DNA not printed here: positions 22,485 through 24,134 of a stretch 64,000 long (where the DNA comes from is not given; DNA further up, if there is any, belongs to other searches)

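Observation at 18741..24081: Slam/DUF560-like (type XI secretion) translocon paired with a giant, non-lipidated FecR/TbpB-barrel cargo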

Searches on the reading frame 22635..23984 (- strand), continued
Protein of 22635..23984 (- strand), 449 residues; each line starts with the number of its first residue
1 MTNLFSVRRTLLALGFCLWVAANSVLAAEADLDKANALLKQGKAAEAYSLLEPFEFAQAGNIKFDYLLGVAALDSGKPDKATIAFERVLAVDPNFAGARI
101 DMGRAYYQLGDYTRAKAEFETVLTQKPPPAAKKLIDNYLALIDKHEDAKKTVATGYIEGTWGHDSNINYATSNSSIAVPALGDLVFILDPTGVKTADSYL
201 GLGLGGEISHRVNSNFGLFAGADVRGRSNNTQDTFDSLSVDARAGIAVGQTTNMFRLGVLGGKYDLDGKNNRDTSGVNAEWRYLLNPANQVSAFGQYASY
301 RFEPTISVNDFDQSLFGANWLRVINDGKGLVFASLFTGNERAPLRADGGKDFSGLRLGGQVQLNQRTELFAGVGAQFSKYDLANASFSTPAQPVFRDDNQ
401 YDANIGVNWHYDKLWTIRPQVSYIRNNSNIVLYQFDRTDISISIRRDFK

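Call 13: find_homologous_proteins(query=window:22635-23984:-)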
Query window:22635-23984:- (449 aa): 1179 proteins with E <= 0.001 among 8000 candidates; the best 120 are listed.
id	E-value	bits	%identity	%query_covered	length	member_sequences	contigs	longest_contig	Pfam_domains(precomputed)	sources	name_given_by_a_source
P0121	0.0e+0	1010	100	100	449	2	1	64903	PF07721.21,PF14559.13,PF13371.13,PF16918.12,PF04575.20,PF00515.35,PF13432.13,PF13428.13,PF13181.13,PF07719.24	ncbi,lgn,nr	ncbi:MAG: DUF560 domain-containing protein [Burkholderiales bacterium]|nr:DUF560 domain-containing p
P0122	2.3e-257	872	84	100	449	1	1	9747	PF07721.21,PF14559.13,PF13371.13,PF16918.12,PF04575.20,PF00515.35,PF13432.13,PF13428.13,PF13181.13,PF07719.24,PF13174.13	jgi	jgi:outer membrane protein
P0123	6.7e-245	831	81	100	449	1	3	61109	PF07721.21,PF14559.13,PF13371.13,PF04575.20,PF00515.35,PF13432.13,PF13428.13,PF13181.13,PF07719.24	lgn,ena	-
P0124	5.1e-238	809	77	100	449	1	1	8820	PF14559.13,PF13371.13,PF04575.20,PF00515.35,PF13432.13,PF13428.13,PF13181.13,PF07719.24,PF13174.13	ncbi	-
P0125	7.3e-236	801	77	100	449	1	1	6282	PF07721.21,PF14559.13,PF13371.13,PF04575.20,PF00515.35,PF13432.13,PF13428.13,PF13181.13,PF07719.24,PF13174.13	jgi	-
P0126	1.3e-234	797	76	100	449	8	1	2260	PF07721.21,PF14559.13,PF13371.13,PF04575.20,PF00515.35,PF13432.13,PF13428.13,PF13181.13,PF07719.24,PF13174.13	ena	-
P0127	3.1e-234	796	76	100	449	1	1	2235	PF14559.13,PF13371.13,PF04575.20,PF00515.35,PF13432.13,PF13428.13,PF13181.13,PF07719.24,PF13174.13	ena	-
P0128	5.5e-234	795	77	100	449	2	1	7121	PF07721.21,PF14559.13,PF13371.13,PF04575.20,PF00515.35,PF13432.13,PF13428.13,PF13181.13,PF07719.24,PF13174.13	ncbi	-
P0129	6.2e-234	795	75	100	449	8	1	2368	PF07721.21,PF14559.13,PF13371.13,PF04575.20,PF00515.35,PF13432.13,PF13428.13,PF13181.13,PF07719.24,PF13174.13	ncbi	-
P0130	6.7e-234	795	76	100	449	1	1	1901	PF07721.21,PF14559.13,PF13371.13,PF04575.20,PF00515.35,PF13424.13,PF13432.13,PF13428.13,PF13181.13,PF07719.24,PF13174.13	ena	-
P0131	1.4e-233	794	76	100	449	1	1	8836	PF07721.21,PF14559.13,PF13371.13,PF04575.20,PF00515.35,PF13432.13,PF13428.13,PF13181.13,PF07719.24,PF13174.13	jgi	-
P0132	4.1e-233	792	76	100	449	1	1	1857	PF07721.21,PF14559.13,PF13371.13,PF04575.20,PF00515.35,PF13424.13,PF13432.13,PF13428.13,PF13181.13,PF07719.24,PF13174.13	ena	-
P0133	9.6e-233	791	75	100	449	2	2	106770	PF07721.21,PF14559.13,PF13371.13,PF04575.20,PF00515.35,PF13432.13,PF13428.13,PF13181.13,PF07719.24,PF13174.13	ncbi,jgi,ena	-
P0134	1.0e-232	791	76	100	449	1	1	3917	PF14559.13,PF13371.13,PF04575.20,PF00515.35,PF13432.13,PF13428.13,PF13181.13,PF07719.24,PF13174.13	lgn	-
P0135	2.9e-232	790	76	100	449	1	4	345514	PF14559.13,PF13371.13,PF04575.20,PF00515.35,PF13432.13,PF13428.13,PF13181.13,PF07719.24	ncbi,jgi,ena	-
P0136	4.0e-232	789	75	100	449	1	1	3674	PF14559.13,PF13371.13,PF04575.20,PF00515.35,PF13432.13,PF13428.13,PF13181.13,PF07719.24,PF13174.13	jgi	jgi:outer membrane protein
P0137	4.3e-232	789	75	100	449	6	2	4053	PF14559.13,PF13371.13,PF04575.20,PF00515.35,PF13432.13,PF13428.13,PF13181.13,PF07719.24,PF13174.13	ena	-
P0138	2.7e-231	786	76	100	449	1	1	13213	PF14559.13,PF13371.13,PF04575.20,PF00515.35,PF13432.13,PF13428.13,PF13181.13,PF07719.24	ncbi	-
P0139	4.0e-231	786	75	100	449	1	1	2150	PF14559.13,PF13371.13,PF04575.20,PF00515.35,PF13432.13,PF13428.13,PF13181.13,PF07719.24,PF13174.13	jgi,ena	-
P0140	1.1e-230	784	74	100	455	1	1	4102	PF07721.21,PF14559.13,PF13371.13,PF04575.20,PF00515.35,PF13432.13,PF13428.13,PF13181.13,PF07719.24,PF13174.13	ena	-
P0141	2.7e-230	783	76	100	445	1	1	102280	PF14559.13,PF13371.13,PF04575.20,PF00515.35,PF13432.13,PF13428.13,PF13181.13,PF07719.24,PF13174.13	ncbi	ncbi:MAG: tetratricopeptide repeat protein [Pseudomonadota bacterium]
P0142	3.4e-230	783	74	100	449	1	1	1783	PF07721.21,PF14559.13,PF13371.13,PF04575.20,PF00515.35,PF13432.13,PF13428.13,PF13181.13,PF07719.24,PF13174.13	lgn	-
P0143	5.1e-230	782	74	100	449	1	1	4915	PF14559.13,PF13371.13,PF04575.20,PF00515.35,PF13432.13,PF13428.13,PF13181.13,PF07719.24,PF13174.13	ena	-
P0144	6.9e-230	782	75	100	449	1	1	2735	PF07721.21,PF14559.13,PF13371.13,PF04575.20,PF00515.35,PF13424.13,PF13432.13,PF13428.13,PF13181.13,PF07719.24,PF13174.13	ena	-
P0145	7.3e-230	782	75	100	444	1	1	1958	PF07721.21,PF14559.13,PF13371.13,PF13505.13,PF04575.20,PF00515.35,PF13432.13,PF13428.13,PF13181.13,PF07719.24,PF13174.13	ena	-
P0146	8.1e-230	782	74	100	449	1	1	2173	PF07721.21,PF14559.13,PF13371.13,PF04575.20,PF00515.35,PF13432.13,PF13428.13,PF13181.13,PF07719.24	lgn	-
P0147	8.5e-230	781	75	100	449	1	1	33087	PF07721.21,PF14559.13,PF13371.13,PF04575.20,PF00515.35,PF13424.13,PF13432.13,PF13428.13,PF13181.13,PF07719.24,PF13174.13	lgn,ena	-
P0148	2.1e-229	780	75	100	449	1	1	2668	PF07721.21,PF14559.13,PF13371.13,PF04575.20,PF00515.35,PF13432.13,PF13428.13,PF13181.13,PF07719.24,PF13174.13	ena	-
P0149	1.5e-228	777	74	100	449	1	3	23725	PF07721.21,PF14559.13,PF13371.13,PF04575.20,PF00515.35,PF13432.13,PF13428.13,PF13181.13,PF07719.24,PF13174.13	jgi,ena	jgi:tetratricopeptide (TPR) repeat protein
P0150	6.1e-228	775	75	100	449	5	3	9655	PF07721.21,PF14559.13,PF13371.13,PF04575.20,PF00515.35,PF13432.13,PF13428.13,PF13181.13,PF07719.24,PF13174.13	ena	-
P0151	7.3e-228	775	74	100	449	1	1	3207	PF07721.21,PF14559.13,PF13371.13,PF04575.20,PF00515.35,PF13432.13,PF13428.13,PF13181.13,PF07719.24,PF13174.13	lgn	-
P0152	1.6e-227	774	73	100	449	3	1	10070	PF07721.21,PF14559.13,PF13371.13,PF04575.20,PF00515.35,PF13424.13,PF13432.13,PF13428.13,PF13181.13,PF07719.24,PF13174.13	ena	-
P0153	1.7e-227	774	72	100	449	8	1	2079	PF14559.13,PF13371.13,PF13505.13,PF04575.20,PF00515.35,PF13432.13,PF13428.13,PF13181.13,PF07719.24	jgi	-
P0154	2.2e-227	774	74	100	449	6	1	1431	PF14559.13,PF13371.13,PF04575.20,PF00515.35,PF13432.13,PF13428.13,PF13181.13,PF07719.24,PF13174.13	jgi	-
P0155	2.7e-227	773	74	100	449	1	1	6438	PF07721.21,PF14559.13,PF13371.13,PF04575.20,PF00515.35,PF13432.13,PF13428.13,PF13181.13,PF07719.24,PF13174.13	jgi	jgi:outer membrane protein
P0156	7.4e-227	772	74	100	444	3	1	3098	PF07721.21,PF14559.13,PF13371.13,PF04575.20,PF00515.35,PF13432.13,PF13428.13,PF13181.13,PF07719.24,PF13174.13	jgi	-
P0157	8.9e-227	772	73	100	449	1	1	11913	PF07721.21,PF14559.13,PF13371.13,PF04575.20,PF00515.35,PF13432.13,PF13428.13,PF13181.13,PF07719.24,PF13174.13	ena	-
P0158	9.8e-227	771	73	100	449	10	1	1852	PF07721.21,PF14559.13,PF13371.13,PF13505.13,PF04575.20,PF00515.35,PF13432.13,PF13428.13,PF13181.13,PF07719.24,PF13174.13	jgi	-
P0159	1.4e-226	771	73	100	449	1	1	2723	PF07721.21,PF14559.13,PF13371.13,PF13505.13,PF04575.20,PF00515.35,PF13432.13,PF13428.13,PF13181.13,PF07719.24,PF13174.13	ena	-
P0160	1.7e-226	771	73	100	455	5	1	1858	PF07721.21,PF14559.13,PF13371.13,PF04575.20,PF00515.35,PF13432.13,PF13428.13,PF13181.13,PF07719.24,PF13174.13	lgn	-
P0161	2.1e-226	770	74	100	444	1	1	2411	PF07721.21,PF14559.13,PF13371.13,PF13505.13,PF04575.20,PF00515.35,PF13432.13,PF13428.13,PF13181.13,PF07719.24,PF13174.13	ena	-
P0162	3.2e-226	770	74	100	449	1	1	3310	PF14559.13,PF13371.13,PF04575.20,PF00515.35,PF13432.13,PF13428.13,PF13181.13,PF07719.24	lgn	-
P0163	1.0e-225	768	74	100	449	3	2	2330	PF04575.20,PF13428.13,PF07721.21,PF14559.13,PF13371.13,PF13505.13,PF00515.35,PF13424.13,PF13432.13,PF13181.13,PF07719.24,PF13174.13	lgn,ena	-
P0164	2.9e-225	767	74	100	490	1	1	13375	PF07721.21,PF14559.13,PF13371.13,PF13505.13,PF04575.20,PF00515.35,PF13432.13,PF13428.13,PF13181.13,PF07719.24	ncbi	ncbi:MAG: surface lipoprotein assembly modifier [Burkholderiales bacterium]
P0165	3.7e-224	763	73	100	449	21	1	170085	PF07721.21,PF14559.13,PF13371.13,PF04575.20,PF00515.35,PF13432.13,PF13428.13,PF13181.13,PF07719.24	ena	-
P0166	4.2e-224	763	73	100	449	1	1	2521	PF07721.21,PF14559.13,PF13371.13,PF04575.20,PF00515.35,PF13432.13,PF13428.13,PF13181.13,PF07719.24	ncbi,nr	ncbi:MAG: DUF560 domain-containing protein [Burkholderiales bacterium]|nr:DUF560 domain-containing p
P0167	2.4e-223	760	73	100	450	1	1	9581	PF14559.13,PF13371.13,PF04575.20,PF00515.35,PF13432.13,PF13428.13,PF13181.13,PF07719.24,PF13174.13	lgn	-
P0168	6.5e-223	759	72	100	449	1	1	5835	PF14559.13,PF13371.13,PF13505.13,PF04575.20,PF00515.35,PF13432.13,PF13428.13,PF13181.13,PF07719.24,PF13174.13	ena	-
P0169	8.2e-223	758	73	100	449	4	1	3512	PF14559.13,PF21012.4,PF13371.13,PF04575.20,PF00515.35,PF13432.13,PF13428.13,PF13181.13,PF07719.24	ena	-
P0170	1.2e-222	758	73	100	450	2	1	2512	PF07721.21,PF14559.13,PF13371.13,PF04575.20,PF00515.35,PF13432.13,PF13428.13,PF13181.13,PF07719.24,PF13174.13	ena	-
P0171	1.5e-222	758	72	100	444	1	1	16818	PF07721.21,PF14559.13,PF13371.13,PF13505.13,PF04575.20,PF00515.35,PF13432.13,PF13428.13,PF13181.13,PF07719.24,PF13174.13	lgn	-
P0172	1.8e-222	757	72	100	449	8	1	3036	PF14559.13,PF13371.13,PF04575.20,PF00515.35,PF13432.13,PF13428.13,PF13181.13,PF07719.24,PF13174.13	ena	-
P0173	1.9e-222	757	73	100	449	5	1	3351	PF14559.13,PF13371.13,PF04575.20,PF00515.35,PF13432.13,PF13428.13,PF13181.13,PF07719.24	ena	-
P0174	2.2e-222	757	72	100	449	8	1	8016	PF07721.21,PF14559.13,PF13371.13,PF04575.20,PF00515.35,PF13432.13,PF13428.13,PF13181.13,PF07719.24,PF13174.13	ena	-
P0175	6.2e-222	756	73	100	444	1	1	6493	PF07721.21,PF14559.13,PF13371.13,PF04575.20,PF00515.35,PF13432.13,PF13428.13,PF13181.13,PF07719.24,PF13174.13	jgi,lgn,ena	-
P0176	2.2e-221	754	76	95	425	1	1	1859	PF14559.13,PF13371.13,PF04575.20,PF00515.35,PF13432.13,PF13428.13,PF13181.13,PF07719.24,PF13174.13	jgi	jgi:tetratricopeptide (TPR) repeat protein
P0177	2.8e-221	753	71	100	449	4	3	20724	PF07721.21,PF14559.13,PF13371.13,PF13505.13,PF04575.20,PF00515.35,PF13432.13,PF13428.13,PF13181.13,PF07719.24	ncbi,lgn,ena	ncbi:MAG: tetratricopeptide repeat protein [Pseudomonadota bacterium]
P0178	4.2e-221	753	73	100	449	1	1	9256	PF14559.13,PF13371.13,PF04575.20,PF00515.35,PF13432.13,PF13428.13,PF13181.13,PF07719.24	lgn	-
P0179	4.9e-221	753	73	100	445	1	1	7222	PF07721.21,PF14559.13,PF13371.13,PF04575.20,PF00515.35,PF13432.13,PF13428.13,PF13181.13,PF07719.24,PF13174.13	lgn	-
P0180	7.3e-221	752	75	100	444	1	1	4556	PF07721.21,PF14559.13,PF13371.13,PF04575.20,PF00515.35,PF13424.13,PF13432.13,PF13428.13,PF13181.13,PF07719.24,PF13174.13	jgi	-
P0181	3.2e-220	750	72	93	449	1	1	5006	PF14559.13,PF13371.13,PF04575.20,PF00515.35,PF13432.13,PF13428.13,PF13181.13,PF07719.24,PF13174.13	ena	-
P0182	5.9e-220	749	71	100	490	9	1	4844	PF14559.13,PF13371.13,PF13505.13,PF04575.20,PF00515.35,PF13432.13,PF13428.13,PF13181.13,PF07719.24,PF13174.13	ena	-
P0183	8.5e-220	749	71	100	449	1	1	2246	PF14559.13,PF13371.13,PF04575.20,PF00515.35,PF13432.13,PF13428.13,PF13181.13,PF07719.24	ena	-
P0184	4.0e-218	743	71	100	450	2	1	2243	PF14559.13,PF13371.13,PF04575.20,PF00515.35,PF13432.13,PF13428.13,PF13181.13,PF07719.24,PF13174.13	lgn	-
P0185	4.9e-218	743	72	100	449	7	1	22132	PF07721.21,PF14559.13,PF13371.13,PF04575.20,PF00515.35,PF13432.13,PF13428.13,PF13181.13,PF07719.24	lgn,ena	-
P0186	6.5e-218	742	70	100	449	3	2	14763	PF14559.13,PF13371.13,PF04575.20,PF00515.35,PF13432.13,PF13428.13,PF13181.13,PF07719.24,PF13174.13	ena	-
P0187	8.8e-218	742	71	100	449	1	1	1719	PF14559.13,PF13371.13,PF13505.13,PF04575.20,PF00515.35,PF13432.13,PF13428.13,PF07719.24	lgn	-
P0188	1.5e-217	741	71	100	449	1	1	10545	PF14559.13,PF13371.13,PF04575.20,PF00515.35,PF13432.13,PF13428.13,PF13181.13,PF07719.24,PF13174.13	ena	-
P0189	3.5e-217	740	71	100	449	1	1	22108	PF07721.21,PF14559.13,PF13371.13,PF04575.20,PF00515.35,PF13432.13,PF13428.13,PF13181.13,PF07719.24,PF13174.13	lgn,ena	-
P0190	3.9e-217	740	71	100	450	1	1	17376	PF07721.21,PF14559.13,PF13371.13,PF04575.20,PF00515.35,PF13432.13,PF13428.13,PF13181.13,PF07719.24,PF13174.13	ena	-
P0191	5.6e-217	739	71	100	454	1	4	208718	PF07721.21,PF14559.13,PF13371.13,PF04575.20,PF00515.35,PF13432.13,PF13428.13,PF13181.13,PF07719.24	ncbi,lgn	-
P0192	8.8e-217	739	70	100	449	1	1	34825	PF07721.21,PF14559.13,PF13371.13,PF04575.20,PF00515.35,PF13432.13,PF13428.13,PF13181.13,PF07719.24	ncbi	-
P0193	1.7e-216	738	70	100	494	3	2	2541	PF14559.13,PF13371.13,PF04575.20,PF00515.35,PF13432.13,PF13428.13,PF13181.13,PF07719.24,PF13174.13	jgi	-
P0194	2.3e-216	737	71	100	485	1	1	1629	PF14559.13,PF13371.13,PF04575.20,PF00515.35,PF13432.13,PF13428.13,PF13181.13,PF07719.24,PF13174.13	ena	-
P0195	2.3e-216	737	72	100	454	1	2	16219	PF14559.13,PF13371.13,PF04575.20,PF00515.35,PF13432.13,PF13428.13,PF13181.13,PF07719.24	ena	-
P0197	3.8e-216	737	70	100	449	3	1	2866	PF07721.21,PF14559.13,PF13371.13,PF04575.20,PF00515.35,PF13432.13,PF13428.13,PF13181.13,PF07719.24,PF13174.13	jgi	jgi:tetratricopeptide (TPR) repeat protein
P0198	6.1e-216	736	71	100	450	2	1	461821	PF07721.21,PF14559.13,PF13371.13,PF13505.13,PF04575.20,PF00515.35,PF13432.13,PF13428.13,PF13181.13,PF07719.24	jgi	-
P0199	7.9e-216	735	71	100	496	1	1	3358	PF07721.21,PF14559.13,PF13371.13,PF04575.20,PF21545.4,PF00515.35,PF13432.13,PF13428.13,PF13181.13,PF07719.24,PF13174.13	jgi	jgi:tetratricopeptide (TPR) repeat protein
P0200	1.4e-215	735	72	100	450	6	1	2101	PF14559.13,PF13371.13,PF04575.20,PF00515.35,PF13432.13,PF13428.13,PF13181.13,PF07719.24,PF13174.13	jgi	jgi:tetratricopeptide (TPR) repeat protein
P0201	5.2e-215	733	71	100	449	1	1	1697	PF07721.21,PF14559.13,PF13371.13,PF04575.20,PF00515.35,PF13432.13,PF13428.13,PF13181.13,PF07719.24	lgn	-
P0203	8.8e-215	732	71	100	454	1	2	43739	PF14559.13,PF13371.13,PF04575.20,PF00515.35,PF13432.13,PF13428.13,PF13181.13,PF07719.24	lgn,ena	-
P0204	3.3e-214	730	69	100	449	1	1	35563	PF14559.13,PF13371.13,PF04575.20,PF00515.35,PF13432.13,PF13428.13,PF13181.13,PF07719.24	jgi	jgi:hypothetical protein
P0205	4.3e-214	730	71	100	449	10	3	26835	PF07721.21,PF14559.13,PF13371.13,PF04575.20,PF00515.35,PF13432.13,PF13428.13,PF13181.13,PF07719.24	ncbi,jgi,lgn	-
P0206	4.2e-213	726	69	100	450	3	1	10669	PF07721.21,PF14559.13,PF13371.13,PF04575.20,PF00515.35,PF13432.13,PF13428.13,PF13181.13,PF07719.24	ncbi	-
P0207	1.0e-212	725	69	100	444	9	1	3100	PF07721.21,PF14559.13,PF13371.13,PF04575.20,PF00515.35,PF13424.13,PF13432.13,PF13428.13,PF13181.13,PF07719.24,PF13174.13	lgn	-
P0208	1.9e-211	721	70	100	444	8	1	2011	PF14559.13,PF13371.13,PF13505.13,PF04575.20,PF00515.35,PF13432.13,PF10082.16,PF13428.13,PF13181.13,PF07719.24,PF13174.13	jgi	-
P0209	3.0e-211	720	69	100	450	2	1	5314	PF07721.21,PF14559.13,PF13371.13,PF04575.20,PF00515.35,PF13432.13,PF13428.13,PF13181.13,PF07719.24,PF13174.13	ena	-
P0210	5.6e-211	719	69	100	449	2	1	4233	PF14559.13,PF13371.13,PF04575.20,PF00515.35,PF13432.13,PF13428.13,PF13181.13,PF07719.24,PF13174.13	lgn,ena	-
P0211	7.4e-211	719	69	100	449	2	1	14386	PF14559.13,PF13371.13,PF04575.20,PF00515.35,PF03797.26,PF13432.13,PF13428.13,PF13181.13,PF07719.24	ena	-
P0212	8.4e-211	719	69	100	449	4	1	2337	PF07721.21,PF14559.13,PF13371.13,PF04575.20,PF00515.35,PF13432.13,PF13428.13,PF13181.13,PF07719.24,PF13174.13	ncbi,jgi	jgi:tetratricopeptide (TPR) repeat protein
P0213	3.3e-210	717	68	100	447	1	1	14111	PF14559.13,PF13371.13,PF13505.13,PF04575.20,PF00515.35,PF13432.13,PF13428.13,PF13181.13,PF07719.24,PF13174.13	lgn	-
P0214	1.6e-208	711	68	100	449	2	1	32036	PF07721.21,PF14559.13,PF13371.13,PF04575.20,PF00515.35,PF13432.13,PF13428.13,PF07719.24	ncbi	ncbi:MAG: surface lipoprotein assembly modifier [Burkholderiales bacterium]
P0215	4.5e-208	710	68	100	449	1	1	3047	PF07721.21,PF14559.13,PF13371.13,PF13505.13,PF04575.20,PF00515.35,PF13432.13,PF13428.13,PF13181.13,PF07719.24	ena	-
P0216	6.5e-208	709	67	100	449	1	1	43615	PF14559.13,PF13371.13,PF04575.20,PF00515.35,PF13432.13,PF13428.13,PF13181.13,PF07719.24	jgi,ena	-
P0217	2.3e-206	704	71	96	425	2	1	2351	PF14559.13,PF13371.13,PF13505.13,PF04575.20,PF00515.35,PF13432.13,PF13428.13,PF13181.13,PF07719.24,PF13174.13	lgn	-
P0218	1.4e-205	702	68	100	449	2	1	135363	PF07721.21,PF14559.13,PF13371.13,PF13505.13,PF04575.20,PF00515.35,PF13432.13,PF13428.13,PF13181.13,PF07719.24,PF13174.13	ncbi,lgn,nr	ncbi:MAG: tetratricopeptide repeat protein [Burkholderiales bacterium]|nr:tetratricopeptide repeat p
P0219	2.8e-204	697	66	100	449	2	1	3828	PF14559.13,PF13371.13,PF04575.20,PF00515.35,PF13432.13,PF13428.13,PF13181.13,PF07719.24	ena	-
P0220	7.8e-203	693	67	99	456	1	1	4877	PF14559.13,PF13371.13,PF04575.20,PF00515.35,PF13432.13,PF13428.13,PF13181.13,PF07719.24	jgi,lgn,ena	-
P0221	1.3e-202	692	66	100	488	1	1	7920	PF14559.13,PF13371.13,PF04575.20,PF00515.35,PF13432.13,PF13428.13,PF13181.13,PF07719.24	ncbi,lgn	-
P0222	1.5e-202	692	66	100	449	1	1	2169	PF14559.13,PF13371.13,PF04575.20,PF13432.13,PF13428.13,PF13181.13,PF07719.24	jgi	jgi:outer membrane protein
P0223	2.0e-201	688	67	100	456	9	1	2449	PF14559.13,PF13371.13,PF13505.13,PF04575.20,PF00515.35,PF13432.13,PF13428.13,PF13181.13,PF07719.24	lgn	-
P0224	7.7e-201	686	65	100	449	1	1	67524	PF14559.13,PF13371.13,PF04575.20,PF13432.13,PF13428.13,PF13181.13,PF07719.24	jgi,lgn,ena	-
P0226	5.5e-199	680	65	100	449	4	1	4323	PF14559.13,PF13371.13,PF04575.20,PF00515.35,PF13432.13,PF13428.13,PF13181.13,PF07719.24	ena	-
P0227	3.4e-198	677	66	100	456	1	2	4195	PF07721.21,PF14559.13,PF13371.13,PF04575.20,PF00515.35,PF13432.13,PF13428.13,PF13181.13,PF07719.24,PF13174.13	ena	-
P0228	1.5e-197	675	65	100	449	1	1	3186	PF07721.21,PF14559.13,PF13371.13,PF04575.20,PF00515.35,PF13432.13,PF13428.13,PF13181.13,PF07719.24,PF13174.13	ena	-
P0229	7.8e-197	673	64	100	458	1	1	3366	PF14559.13,PF13371.13,PF13505.13,PF04575.20,PF00515.35,PF13432.13,PF13428.13,PF13181.13,PF07719.24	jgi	jgi:tetratricopeptide (TPR) repeat protein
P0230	9.2e-197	673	64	100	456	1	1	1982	PF14559.13,PF13371.13,PF04575.20,PF00515.35,PF13432.13,PF13428.13,PF13181.13,PF07719.24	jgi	jgi:tetratricopeptide (TPR) repeat protein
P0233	2.4e-195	668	64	100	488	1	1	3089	PF14559.13,PF13371.13,PF04575.20,PF00515.35,PF13432.13,PF13428.13,PF13181.13,PF07719.24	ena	-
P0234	7.3e-194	663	64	98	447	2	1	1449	PF14559.13,PF13371.13,PF04575.20,PF00515.35,PF13432.13,PF13428.13,PF13181.13,PF07719.24,PF13174.13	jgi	-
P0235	2.5e-193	661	63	100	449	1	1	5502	PF14559.13,PF13371.13,PF04575.20,PF00515.35,PF13432.13,PF13428.13,PF13181.13,PF07719.24,PF13174.13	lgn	-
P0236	2.3e-187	642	72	85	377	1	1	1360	PF14559.13,PF13371.13,PF04575.20,PF00515.35,PF13432.13,PF07719.24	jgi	-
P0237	1.7e-175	603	61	96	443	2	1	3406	PF14559.13,PF13371.13,PF04575.20,PF00515.35,PF13432.13,PF13428.13,PF13181.13,PF07719.24,PF13174.13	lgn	-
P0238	3.0e-169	582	59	99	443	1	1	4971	PF14559.13,PF13371.13,PF04575.20,PF00515.35,PF12895.14,PF13432.13,PF13428.13,PF25222.2,PF13181.13,PF07719.24,PF13174.13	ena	-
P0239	1.6e-168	580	58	99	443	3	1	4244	PF14559.13,PF13371.13,PF04575.20,PF00515.35,PF12895.14,PF13432.13,PF13428.13,PF25222.2,PF13181.13,PF07719.24,PF13174.13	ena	-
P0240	3.8e-167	575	49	95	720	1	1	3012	PF13431.13,PF13414.13,PF16918.12,PF04575.20,PF13428.13,PF14559.13,PF24575.2,PF13371.13,PF00515.35,PF13424.13,PF13432.13,PF13181.13,PF07719.24,PF13174.13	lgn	-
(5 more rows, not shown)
